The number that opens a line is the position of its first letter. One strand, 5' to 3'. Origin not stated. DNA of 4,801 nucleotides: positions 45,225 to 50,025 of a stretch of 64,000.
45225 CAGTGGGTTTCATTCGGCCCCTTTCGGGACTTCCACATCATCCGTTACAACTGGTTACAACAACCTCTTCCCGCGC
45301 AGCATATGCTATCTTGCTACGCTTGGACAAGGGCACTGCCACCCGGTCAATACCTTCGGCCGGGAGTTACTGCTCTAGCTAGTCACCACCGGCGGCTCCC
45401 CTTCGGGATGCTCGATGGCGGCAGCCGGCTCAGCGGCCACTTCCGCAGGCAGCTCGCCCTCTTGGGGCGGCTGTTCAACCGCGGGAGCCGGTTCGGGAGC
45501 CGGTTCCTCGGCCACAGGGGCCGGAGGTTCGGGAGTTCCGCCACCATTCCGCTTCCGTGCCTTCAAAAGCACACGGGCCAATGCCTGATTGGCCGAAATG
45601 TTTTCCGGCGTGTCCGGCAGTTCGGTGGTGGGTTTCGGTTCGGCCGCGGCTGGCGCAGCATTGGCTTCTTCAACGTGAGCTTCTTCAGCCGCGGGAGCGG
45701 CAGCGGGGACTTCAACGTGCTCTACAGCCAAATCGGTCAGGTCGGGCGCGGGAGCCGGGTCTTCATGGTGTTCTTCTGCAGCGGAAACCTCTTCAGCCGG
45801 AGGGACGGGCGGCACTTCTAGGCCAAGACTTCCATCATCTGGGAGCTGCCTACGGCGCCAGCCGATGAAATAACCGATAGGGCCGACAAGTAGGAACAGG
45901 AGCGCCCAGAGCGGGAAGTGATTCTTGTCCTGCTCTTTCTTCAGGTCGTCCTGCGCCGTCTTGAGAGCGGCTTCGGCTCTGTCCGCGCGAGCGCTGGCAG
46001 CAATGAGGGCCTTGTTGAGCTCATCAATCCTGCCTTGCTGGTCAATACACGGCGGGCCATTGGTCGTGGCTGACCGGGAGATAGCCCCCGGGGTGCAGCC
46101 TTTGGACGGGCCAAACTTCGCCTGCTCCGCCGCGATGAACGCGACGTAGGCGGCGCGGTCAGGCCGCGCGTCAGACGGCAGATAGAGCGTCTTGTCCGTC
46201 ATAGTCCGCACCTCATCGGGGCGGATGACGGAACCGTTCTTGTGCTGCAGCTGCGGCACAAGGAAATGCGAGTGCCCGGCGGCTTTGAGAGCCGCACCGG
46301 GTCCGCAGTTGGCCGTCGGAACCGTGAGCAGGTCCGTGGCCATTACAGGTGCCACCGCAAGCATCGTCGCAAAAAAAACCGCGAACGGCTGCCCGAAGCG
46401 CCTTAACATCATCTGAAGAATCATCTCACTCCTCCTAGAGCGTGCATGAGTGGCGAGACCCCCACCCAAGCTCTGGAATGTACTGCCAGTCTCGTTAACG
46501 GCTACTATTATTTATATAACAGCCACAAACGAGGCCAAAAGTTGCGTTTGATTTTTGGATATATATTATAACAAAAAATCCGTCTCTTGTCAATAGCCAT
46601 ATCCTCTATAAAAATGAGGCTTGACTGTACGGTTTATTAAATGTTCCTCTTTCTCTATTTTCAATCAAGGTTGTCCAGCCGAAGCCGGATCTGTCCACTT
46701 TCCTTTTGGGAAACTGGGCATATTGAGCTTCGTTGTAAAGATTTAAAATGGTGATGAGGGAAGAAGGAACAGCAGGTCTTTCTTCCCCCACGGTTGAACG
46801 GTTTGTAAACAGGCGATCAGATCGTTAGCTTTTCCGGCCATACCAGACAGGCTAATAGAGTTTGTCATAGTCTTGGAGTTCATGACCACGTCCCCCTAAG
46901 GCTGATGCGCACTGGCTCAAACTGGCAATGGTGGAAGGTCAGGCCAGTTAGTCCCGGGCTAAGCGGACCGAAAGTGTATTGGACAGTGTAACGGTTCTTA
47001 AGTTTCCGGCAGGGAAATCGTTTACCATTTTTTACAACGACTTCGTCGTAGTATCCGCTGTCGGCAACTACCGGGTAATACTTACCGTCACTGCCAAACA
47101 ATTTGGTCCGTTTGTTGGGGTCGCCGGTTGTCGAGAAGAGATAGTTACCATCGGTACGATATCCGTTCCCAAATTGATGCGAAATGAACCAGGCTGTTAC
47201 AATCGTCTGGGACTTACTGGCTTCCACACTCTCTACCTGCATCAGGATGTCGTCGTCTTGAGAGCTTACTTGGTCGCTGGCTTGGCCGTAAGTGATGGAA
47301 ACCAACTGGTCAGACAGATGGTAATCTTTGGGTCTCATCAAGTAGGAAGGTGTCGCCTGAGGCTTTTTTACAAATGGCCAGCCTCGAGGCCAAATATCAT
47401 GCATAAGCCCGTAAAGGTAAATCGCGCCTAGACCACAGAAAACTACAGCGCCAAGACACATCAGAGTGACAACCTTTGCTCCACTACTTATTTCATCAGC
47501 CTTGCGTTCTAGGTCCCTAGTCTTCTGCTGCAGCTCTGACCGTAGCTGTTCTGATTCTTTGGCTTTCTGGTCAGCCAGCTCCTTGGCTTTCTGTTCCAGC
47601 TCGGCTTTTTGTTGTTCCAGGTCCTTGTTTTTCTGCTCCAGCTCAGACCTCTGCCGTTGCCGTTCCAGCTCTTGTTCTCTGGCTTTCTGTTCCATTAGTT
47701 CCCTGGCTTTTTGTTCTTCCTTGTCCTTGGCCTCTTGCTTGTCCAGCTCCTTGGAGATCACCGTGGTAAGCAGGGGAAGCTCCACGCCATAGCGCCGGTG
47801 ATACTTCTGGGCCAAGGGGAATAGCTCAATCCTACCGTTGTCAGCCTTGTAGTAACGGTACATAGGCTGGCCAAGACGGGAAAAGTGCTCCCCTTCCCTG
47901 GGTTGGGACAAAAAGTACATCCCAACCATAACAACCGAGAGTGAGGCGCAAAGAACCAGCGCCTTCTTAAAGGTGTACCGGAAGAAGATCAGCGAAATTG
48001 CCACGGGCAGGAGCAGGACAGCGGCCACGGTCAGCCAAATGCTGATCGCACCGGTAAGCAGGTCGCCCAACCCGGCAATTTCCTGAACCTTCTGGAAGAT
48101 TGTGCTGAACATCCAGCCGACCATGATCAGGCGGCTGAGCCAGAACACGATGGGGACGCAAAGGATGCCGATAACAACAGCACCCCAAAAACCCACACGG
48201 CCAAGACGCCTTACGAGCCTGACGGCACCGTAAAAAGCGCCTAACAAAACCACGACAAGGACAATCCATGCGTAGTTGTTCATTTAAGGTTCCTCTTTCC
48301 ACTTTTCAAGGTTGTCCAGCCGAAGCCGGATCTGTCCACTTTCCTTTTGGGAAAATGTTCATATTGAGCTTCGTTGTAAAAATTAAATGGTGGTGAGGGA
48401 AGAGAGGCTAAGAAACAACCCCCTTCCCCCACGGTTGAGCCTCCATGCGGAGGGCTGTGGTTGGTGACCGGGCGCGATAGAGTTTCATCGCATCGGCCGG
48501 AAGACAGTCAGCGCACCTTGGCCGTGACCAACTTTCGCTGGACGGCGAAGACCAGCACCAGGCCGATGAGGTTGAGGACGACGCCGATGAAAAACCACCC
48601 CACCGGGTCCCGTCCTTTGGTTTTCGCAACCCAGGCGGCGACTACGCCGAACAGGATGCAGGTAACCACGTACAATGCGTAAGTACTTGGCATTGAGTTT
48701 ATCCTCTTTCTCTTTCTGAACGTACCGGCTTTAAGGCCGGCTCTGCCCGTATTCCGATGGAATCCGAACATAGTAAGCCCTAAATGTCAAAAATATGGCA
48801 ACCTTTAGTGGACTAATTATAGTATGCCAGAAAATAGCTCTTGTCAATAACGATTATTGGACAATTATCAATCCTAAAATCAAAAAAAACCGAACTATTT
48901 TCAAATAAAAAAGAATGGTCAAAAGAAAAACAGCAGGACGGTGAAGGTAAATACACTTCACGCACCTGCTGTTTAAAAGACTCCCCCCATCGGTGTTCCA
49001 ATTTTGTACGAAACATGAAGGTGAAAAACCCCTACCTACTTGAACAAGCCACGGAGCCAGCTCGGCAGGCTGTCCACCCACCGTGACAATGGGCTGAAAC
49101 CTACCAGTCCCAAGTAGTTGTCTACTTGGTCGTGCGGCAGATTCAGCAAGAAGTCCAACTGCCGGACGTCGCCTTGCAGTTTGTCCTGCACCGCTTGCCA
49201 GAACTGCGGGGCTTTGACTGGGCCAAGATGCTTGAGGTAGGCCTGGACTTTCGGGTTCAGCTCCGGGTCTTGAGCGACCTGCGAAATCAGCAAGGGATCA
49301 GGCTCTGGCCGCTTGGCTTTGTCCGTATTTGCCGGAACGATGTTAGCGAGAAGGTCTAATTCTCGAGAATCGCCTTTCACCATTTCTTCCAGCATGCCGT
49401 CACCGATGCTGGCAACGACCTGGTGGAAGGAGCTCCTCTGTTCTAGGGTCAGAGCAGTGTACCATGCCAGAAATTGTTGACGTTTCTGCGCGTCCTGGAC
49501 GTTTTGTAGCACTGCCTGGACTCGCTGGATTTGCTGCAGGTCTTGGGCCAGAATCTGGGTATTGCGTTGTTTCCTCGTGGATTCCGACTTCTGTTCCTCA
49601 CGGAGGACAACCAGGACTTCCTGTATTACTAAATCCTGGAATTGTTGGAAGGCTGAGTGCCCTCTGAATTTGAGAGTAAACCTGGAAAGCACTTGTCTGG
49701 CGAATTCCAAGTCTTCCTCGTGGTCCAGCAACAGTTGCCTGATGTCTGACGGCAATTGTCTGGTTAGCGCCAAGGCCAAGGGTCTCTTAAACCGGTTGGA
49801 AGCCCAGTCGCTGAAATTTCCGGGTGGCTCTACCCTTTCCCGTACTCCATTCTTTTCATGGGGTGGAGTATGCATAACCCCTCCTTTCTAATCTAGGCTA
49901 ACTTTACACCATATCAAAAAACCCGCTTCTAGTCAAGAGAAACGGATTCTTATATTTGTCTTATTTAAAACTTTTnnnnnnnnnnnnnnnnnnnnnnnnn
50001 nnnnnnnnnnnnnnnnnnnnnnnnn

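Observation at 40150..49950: ftsA and ftsZ are separated by a ~9.8-kb same-strand insertion encoding unknown membrane/coiled-coil proteins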

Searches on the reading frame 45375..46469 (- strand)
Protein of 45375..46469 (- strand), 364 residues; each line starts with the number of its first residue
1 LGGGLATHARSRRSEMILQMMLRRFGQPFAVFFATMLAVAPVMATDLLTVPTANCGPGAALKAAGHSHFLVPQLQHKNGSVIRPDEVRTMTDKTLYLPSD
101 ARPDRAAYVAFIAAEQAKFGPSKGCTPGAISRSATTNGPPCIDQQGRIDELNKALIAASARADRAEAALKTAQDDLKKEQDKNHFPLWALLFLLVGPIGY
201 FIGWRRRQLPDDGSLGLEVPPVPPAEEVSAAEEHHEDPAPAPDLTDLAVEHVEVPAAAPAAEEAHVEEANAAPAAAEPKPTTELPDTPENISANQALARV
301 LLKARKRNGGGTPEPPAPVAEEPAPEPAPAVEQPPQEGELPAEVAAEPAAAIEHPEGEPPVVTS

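Call 4: search_protein_families(library=pfam, proteins=[window:45375-46469:-], max_evalue=1)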
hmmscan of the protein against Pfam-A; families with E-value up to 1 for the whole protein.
window:45375-46469:- (364 aa): 0 families

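Call 5: search_protein_families(library=ncbifam, proteins=[window:45375-46469:-], max_evalue=1)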
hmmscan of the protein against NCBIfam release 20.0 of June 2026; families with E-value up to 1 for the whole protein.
window:45375-46469:- (364 aa): 1 family
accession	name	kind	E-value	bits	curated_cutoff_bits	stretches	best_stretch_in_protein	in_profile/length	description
TIGR04320.1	Surf_Exclu_PgrA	domain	0.18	11.1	70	1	144-182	254-292/360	SEC10/PgrA surface exclusion domain-containing protein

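Call 16: search_protein_families(library=phrogs, proteins=[window:45375-46469:-], max_evalue=0.1)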
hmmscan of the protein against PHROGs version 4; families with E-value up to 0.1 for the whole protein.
window:45375-46469:- (364 aa): 0 families

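Call 17: search_protein_families(library=padloc, proteins=[window:45375-46469:-], max_evalue=0.1)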
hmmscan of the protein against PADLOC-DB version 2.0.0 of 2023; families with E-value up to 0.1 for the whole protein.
window:45375-46469:- (364 aa): 0 families

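Call 84: search_solved_structures(query=window:45375-46469:-, max_evalue=1)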
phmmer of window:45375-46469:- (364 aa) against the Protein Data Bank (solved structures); distinct sequences matched with E-value up to 1: 0.

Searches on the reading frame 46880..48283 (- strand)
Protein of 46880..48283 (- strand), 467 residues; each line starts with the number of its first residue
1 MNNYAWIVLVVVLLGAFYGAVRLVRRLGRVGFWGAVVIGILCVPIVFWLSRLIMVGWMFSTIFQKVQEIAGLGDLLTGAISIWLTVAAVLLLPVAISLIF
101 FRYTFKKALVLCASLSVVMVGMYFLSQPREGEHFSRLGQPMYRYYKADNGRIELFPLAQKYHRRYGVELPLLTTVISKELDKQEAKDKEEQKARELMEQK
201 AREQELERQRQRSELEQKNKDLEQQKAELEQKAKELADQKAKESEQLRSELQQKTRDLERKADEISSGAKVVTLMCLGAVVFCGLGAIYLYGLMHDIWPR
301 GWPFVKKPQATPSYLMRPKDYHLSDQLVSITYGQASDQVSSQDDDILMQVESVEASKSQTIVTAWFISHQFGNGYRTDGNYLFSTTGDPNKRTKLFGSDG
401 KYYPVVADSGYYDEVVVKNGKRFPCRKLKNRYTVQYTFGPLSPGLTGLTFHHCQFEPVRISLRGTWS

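Call 4: search_protein_families(library=pfam, proteins=[window:46880-48283:-], max_evalue=1)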
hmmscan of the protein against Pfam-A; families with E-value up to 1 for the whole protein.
window:46880-48283:- (467 aa): 10 families
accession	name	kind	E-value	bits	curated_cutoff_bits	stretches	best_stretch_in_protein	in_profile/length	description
PF05262.16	Borrelia_P83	-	0.00037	19.5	33.6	1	178-267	241-335/489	Borrelia P83/100 protein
PF15331.11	TP53IP5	-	0.025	15.1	27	1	143-261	23-140/217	Cellular tumour antigen p53-inducible 5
PF22770.2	POP1_C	-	0.054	14.1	24.3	1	187-260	35-107/174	POP1 C-terminal domain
PF13086.12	AAA_11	-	0.06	13.5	27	1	184-272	114-196/257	AAA domain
PF20990.2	DUF2207_C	-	0.07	13.2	33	1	148-294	40-163/247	Predicted membrane protein (DUF2207) C-terminal domain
PF13567.11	DUF4131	-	0.1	12.7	31.6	1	80-132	3-55/165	Domain of unknown function (DUF4131)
PF03839.21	Sec62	-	0.24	11.6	27.8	1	182-256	13-86/191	Translocation protein Sec62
PF02932.22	Neur_chan_memb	-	0.39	11.4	28.1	1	187-264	115-192/233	Neurotransmitter-gated ion-channel transmembrane region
PF24871.1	Piezo_TM1-24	-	0.4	9.5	28.8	1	180-255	307-378/682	Piezo TM1-24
PF12263.13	DUF3611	-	0.69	10.2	27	0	21-104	8-73/175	Protein of unknown function (DUF3611)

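Call 5: search_protein_families(library=ncbifam, proteins=[window:46880-48283:-], max_evalue=1)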
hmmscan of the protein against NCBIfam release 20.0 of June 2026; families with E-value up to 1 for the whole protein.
window:46880-48283:- (467 aa): 19 families
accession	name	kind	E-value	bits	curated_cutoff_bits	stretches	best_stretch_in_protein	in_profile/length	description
NF045509.1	CellDiv_HetF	equivalog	0.0012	17.2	1200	1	176-283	472-579/836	cell division protein HetF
TIGR04211.1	SH3_and_anchor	equivalog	0.0014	18.3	65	1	178-285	66-178/198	TIGR04211 family SH3 domain-containing protein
NF043073.1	MMSYN1_0195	equivalog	0.0025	16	1250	1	174-254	491-571/1021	spermidine/putrescine ABC transporter permease/substrate-binding protein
NF008556.0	PRK11492.1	equivalog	0.027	14.4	136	1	47-123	64-140/216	hydrogenase 4 membrane subunit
NF045780.1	TrlF_fam_ATP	equivalog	0.029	13.1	350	1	178-262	438-529/944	TrlF family AAA-like ATPase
NF001688.0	PRK00448.1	equivalog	0.041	11.3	873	1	182-263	132-241/1445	PolC-type DNA polymerase III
NF050014.1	HpsJ_like_B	equivalog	0.043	13.5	260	1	181-287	139-248/254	hormogonium polysaccharide biosynthesis protein HpsJ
NF003422.0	PRK04863.1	equivalog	0.15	9.6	699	1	157-266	467-578/1486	chromosome partition protein MukB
TIGR03546.1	TIGR03546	subfamily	0.19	11.6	79.45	0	80-137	37-94/154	TIGR03546 family protein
TIGR03319.1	RNase_Y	equivalog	0.19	10.2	454.35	1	179-267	42-129/514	ribonuclease Y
NF005832.0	PRK07735.1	equivalog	0.24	10.6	431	1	177-256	45-128/430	NADH-quinone oxidoreductase subunit C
NF047368.1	collar_FlbB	equivalog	0.38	10.5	110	1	179-275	39-135/193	periplasmic-type flagellar collar protein FlbB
NF002705.0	PRK02507.1-4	equivalog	0.39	9.6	625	1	216-275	205-263/382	proton extrusion protein PcxA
NF040676.1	wall_bind_EntB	exception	0.41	9.1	780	1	178-265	280-358/490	cell wall-binding protein EntB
NF033551.1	transpos_IS1182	equivalog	0.46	9.3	270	1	182-250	182-244/488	IS1182 family transposase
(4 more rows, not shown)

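Call 16: search_protein_families(library=phrogs, proteins=[window:46880-48283:-], max_evalue=0.1)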
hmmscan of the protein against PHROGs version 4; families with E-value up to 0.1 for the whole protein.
window:46880-48283:- (467 aa): 3 families
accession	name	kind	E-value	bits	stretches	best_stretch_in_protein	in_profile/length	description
phrog_2335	-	tail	0.0031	16.5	1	177-272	97-204/1536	tail length tape measure protein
phrog_1775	-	head and packaging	0.0043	15.6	1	179-271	520-611/1609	minor head protein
phrog_339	-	tail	0.018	14.2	1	179-263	694-781/1123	tail length tape measure protein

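Call 17: search_protein_families(library=padloc, proteins=[window:46880-48283:-], max_evalue=0.1)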
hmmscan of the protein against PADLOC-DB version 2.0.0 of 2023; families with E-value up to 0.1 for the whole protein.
window:46880-48283:- (467 aa): 4 families
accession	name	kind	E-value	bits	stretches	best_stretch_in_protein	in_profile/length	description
PDLC00647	ZorA3|ZorA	-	5.1e-05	19.9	1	181-265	488-576/780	MotA/ExbB/TolQ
PDLC00601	ZorA1|ZorA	-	0.00083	16.1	1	176-359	367-496/699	MotA/ExbB/TolQ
PDLC00554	JetC2|JetC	-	0.012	12.9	1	174-264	290-380/390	DUF3584 domain; MukB-like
PDLC03843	LeoC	-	0.019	13.1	1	189-285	94-199/207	-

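Call 57: find_encoding_contigs(protein=window:46880-48283:-, flank=10000, max_places=6)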
Protein window:46880-48283:- (467 aa): 1 contig read that carries it; 1 place shown.
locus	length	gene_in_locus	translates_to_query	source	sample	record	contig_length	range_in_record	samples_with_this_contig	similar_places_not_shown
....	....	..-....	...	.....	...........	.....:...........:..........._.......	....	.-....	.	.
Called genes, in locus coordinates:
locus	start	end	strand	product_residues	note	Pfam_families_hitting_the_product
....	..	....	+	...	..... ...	-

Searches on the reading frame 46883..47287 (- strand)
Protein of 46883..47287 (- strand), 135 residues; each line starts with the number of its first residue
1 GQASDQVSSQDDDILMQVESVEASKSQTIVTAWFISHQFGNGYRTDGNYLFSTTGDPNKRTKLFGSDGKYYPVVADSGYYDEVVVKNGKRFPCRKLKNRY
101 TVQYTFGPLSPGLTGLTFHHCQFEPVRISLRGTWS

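Call 88: search_solved_structures(query=A11, max_evalue=10)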
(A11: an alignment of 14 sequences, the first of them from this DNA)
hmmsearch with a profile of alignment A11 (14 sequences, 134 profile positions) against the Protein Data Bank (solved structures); distinct sequences matched with E-value up to 10: 3.
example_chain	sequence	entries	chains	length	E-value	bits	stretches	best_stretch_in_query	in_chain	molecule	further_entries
4ghb_A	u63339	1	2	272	0.24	14.7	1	55-131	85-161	hypothetical protein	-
2hwv_A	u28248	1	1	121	0.82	13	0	57-80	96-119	DNA-binding response regulator VicR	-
8j0a_A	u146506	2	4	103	1.4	12.2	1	45-82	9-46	Ubiquitin variant R4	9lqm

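Call 89: search_protein_families(library=pfam, alignment_id=A11, max_evalue=1)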
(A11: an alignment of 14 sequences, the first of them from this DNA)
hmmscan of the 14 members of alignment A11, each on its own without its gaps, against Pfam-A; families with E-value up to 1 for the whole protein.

A. member 1, seq(135 aa): 0 families

B. families by the number of members that match (of 14 scanned): 5 families
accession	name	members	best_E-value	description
PF24798.1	Ig-CFAP74_4th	1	0.013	CFAP74 forth Ig-like domain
PF07935.16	SSV1_ORF_D-335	1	0.045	ORF D-335-like protein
PF18705.7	DUF5643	1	0.047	Family of unknown function (DUF5643)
PF23170.1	bHLH_PER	1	0.055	Period circadian protein homolog bHLH-like domain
PF12978.13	DUF3862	1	0.24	Domain of Unknown Function with PDB structure (DUF3862)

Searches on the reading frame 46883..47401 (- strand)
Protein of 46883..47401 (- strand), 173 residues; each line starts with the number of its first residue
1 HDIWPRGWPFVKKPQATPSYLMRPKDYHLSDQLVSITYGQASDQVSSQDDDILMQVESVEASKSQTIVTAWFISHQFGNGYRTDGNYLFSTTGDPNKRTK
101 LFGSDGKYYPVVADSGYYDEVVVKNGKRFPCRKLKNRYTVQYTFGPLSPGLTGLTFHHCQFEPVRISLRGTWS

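Call 85: search_solved_structures(query=window:46883-47401:-, max_evalue=1)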
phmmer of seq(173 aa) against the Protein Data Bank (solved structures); distinct sequences matched with E-value up to 1: 0.

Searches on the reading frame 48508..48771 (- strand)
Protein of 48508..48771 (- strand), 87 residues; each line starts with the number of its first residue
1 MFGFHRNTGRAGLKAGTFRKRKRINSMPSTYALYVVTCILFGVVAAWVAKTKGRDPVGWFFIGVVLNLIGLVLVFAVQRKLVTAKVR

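Call 4: search_protein_families(library=pfam, proteins=[window:48508-48771:-], max_evalue=1)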
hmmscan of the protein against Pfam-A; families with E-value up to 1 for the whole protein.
window:48508-48771:- (87 aa): 5 families
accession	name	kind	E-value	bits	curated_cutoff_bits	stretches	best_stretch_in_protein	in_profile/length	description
PF03595.22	SLAC1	-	0.0011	18.6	27.9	1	18-77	126-187/331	Voltage-dependent anion channel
PF07695.17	7TMR-DISM_7TM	-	0.0062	16.9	29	1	30-76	125-171/205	7TM diverse intracellular signalling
PF03073.20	TspO_MBR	-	0.021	15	24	1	20-80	26-94/145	TspO/MBR family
PF01027.25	Bax1-I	-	0.021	15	34.1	1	27-79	4-60/207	Inhibitor of apoptosis-promoting Bax1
PF20990.2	DUF2207_C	-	0.16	12.1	33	1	17-82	126-189/247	Predicted membrane protein (DUF2207) C-terminal domain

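Call 5: search_protein_families(library=ncbifam, proteins=[window:48508-48771:-], max_evalue=1)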
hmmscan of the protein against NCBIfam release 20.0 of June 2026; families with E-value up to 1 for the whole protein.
window:48508-48771:- (87 aa): 4 families
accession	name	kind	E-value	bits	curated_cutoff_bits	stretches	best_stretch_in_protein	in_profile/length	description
TIGR00792.1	gph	subfamily_domain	0.0024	16.6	231.35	1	19-79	132-192/437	glycoside-pentoside-hexuronide (GPH):cation symporter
TIGR04222.1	near_uncomplex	domain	0.0065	16.1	43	1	33-80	142-188/229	TIGR04222 domain-containing membrane protein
NF058583.1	LAXTG_small_WW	exception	0.014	15.1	65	1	49-80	19-49/54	LAXTG motif-containing small protein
NF058670.1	sorting_LPXTATN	domain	0.4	11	32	1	59-80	11-32/32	LPxTATN C-terminal sorting signal domain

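Call 16: search_protein_families(library=phrogs, proteins=[window:48508-48771:-], max_evalue=0.1)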
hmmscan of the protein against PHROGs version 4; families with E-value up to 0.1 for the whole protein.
window:48508-48771:- (87 aa): 4 families
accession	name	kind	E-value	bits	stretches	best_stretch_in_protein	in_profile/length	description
phrog_8436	-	unknown function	4.3e-06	27.8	1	35-82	4-51/110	-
phrog_27401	-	unknown function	0.00032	22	1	34-74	3-44/114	-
phrog_19123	-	moron, auxiliary metabolic gene and host takeover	0.0019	19.3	1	33-77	5-49/72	membrane protein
phrog_13090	-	unknown function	0.074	14.4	1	34-74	3-44/123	-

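Call 17: search_protein_families(library=padloc, proteins=[window:48508-48771:-], max_evalue=0.1)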
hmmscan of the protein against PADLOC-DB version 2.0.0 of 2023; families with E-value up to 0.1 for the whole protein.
window:48508-48771:- (87 aa): 0 families

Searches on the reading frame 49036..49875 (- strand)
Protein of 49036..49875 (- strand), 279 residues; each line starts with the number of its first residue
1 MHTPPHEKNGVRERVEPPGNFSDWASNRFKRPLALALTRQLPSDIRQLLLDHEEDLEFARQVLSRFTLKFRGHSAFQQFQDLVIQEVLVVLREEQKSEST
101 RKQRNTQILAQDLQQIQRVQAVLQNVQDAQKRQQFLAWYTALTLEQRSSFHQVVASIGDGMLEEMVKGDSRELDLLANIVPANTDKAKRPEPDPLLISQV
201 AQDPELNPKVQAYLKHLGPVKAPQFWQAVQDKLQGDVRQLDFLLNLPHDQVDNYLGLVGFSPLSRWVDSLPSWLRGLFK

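Call 4: search_protein_families(library=pfam, proteins=[window:49036-49875:-], max_evalue=1)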
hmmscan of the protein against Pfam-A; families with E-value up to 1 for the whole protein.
window:49036-49875:- (279 aa): 4 families
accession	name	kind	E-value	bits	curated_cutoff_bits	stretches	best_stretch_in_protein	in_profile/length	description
PF08941.15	USP8_interact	-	0.0016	18.7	25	1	92-179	20-106/179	USP8 interacting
PF24785.1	RXYLT1_C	-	0.29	11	27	1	112-155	140-183/187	RXYLT1 C-terminal domain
PF07176.17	DUF1400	-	0.36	11.6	23.4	1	198-247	22-71/127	Alpha/beta hydrolase of unknown function (DUF1400)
PF04791.21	LMBR1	-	0.42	9.8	31.9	1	40-137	251-323/510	LMBR1-like membrane protein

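Call 5: search_protein_families(library=ncbifam, proteins=[window:49036-49875:-], max_evalue=1)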
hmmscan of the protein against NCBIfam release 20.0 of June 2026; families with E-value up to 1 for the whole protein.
window:49036-49875:- (279 aa): 2 families
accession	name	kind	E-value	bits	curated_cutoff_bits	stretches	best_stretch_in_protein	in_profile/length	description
TIGR04130.1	FnlA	equivalog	0.018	14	730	1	72-166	17-107/337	UDP-N-acetylglucosamine 4,6-dehydratase/5-epimerase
NF045635.1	isoglutsynth_MurT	equivalog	0.025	13.5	800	1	75-147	363-433/447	lipid II isoglutaminyl synthase subunit MurT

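Call 16: search_protein_families(library=phrogs, proteins=[window:49036-49875:-], max_evalue=0.1)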
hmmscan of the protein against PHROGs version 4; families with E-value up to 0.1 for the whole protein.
window:49036-49875:- (279 aa): 0 families

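Call 17: search_protein_families(library=padloc, proteins=[window:49036-49875:-], max_evalue=0.1)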
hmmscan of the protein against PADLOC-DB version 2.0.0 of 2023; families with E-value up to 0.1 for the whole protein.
window:49036-49875:- (279 aa): 0 families

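Call 49: find_related_loci(query=window:49036-49875:-, collection=viral_contigs, flank=5000)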
Query window:49036-49875:- (279 aa) in viral_contigs; peptide patterns used: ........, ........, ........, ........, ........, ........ (x = any residue, [..] = any of these).
3 stretches matched a pattern, but none encodes a relative of the query by tblastn (E <= 1e-3).

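Call 83: search_solved_structures(query=window:49036-49875:-, max_evalue=1)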
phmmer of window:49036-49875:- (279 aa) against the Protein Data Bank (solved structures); distinct sequences matched with E-value up to 1: 0.
